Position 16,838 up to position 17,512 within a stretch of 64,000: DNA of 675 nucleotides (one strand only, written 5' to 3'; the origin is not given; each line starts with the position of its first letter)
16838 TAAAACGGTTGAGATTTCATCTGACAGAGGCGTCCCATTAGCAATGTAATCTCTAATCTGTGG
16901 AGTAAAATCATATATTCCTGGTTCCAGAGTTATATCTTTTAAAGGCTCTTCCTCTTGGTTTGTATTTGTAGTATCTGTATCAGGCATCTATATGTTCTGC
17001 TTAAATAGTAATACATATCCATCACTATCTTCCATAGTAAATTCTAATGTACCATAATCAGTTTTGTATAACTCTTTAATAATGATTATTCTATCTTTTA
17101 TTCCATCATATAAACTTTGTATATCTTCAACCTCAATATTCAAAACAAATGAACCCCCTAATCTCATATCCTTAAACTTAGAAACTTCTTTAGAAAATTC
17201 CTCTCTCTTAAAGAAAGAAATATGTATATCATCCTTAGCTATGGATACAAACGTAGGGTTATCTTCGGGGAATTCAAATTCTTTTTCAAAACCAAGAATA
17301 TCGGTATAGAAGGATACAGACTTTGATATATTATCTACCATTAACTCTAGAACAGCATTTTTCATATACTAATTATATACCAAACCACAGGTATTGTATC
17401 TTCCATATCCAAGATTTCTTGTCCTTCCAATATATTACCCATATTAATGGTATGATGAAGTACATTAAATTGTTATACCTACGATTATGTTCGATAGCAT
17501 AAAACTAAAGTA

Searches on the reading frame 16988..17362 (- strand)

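Call 35: search_protein_families(library=pfam, proteins=[window:16988-17362:-], max_evalue=0.001)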
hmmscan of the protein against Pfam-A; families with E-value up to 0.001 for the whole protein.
window:16988-17362:- (124 aa): 3 families
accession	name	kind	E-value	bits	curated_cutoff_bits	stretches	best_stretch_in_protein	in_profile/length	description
PF00903.31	Glyoxalase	-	6.5e-12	46.3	20.6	1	5-118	5-119/121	Glyoxalase/Bleomycin resistance protein/Dioxygenase superfamily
PF12681.13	Glyoxalase_2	-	0.00024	21.5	30.1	1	7-117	6-110/118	Glyoxalase-like domain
PF22677.2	Ble-like_N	-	0.00063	19.9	24.5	0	5-26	5-26/41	Bleomycin resistance protein-like N-terminal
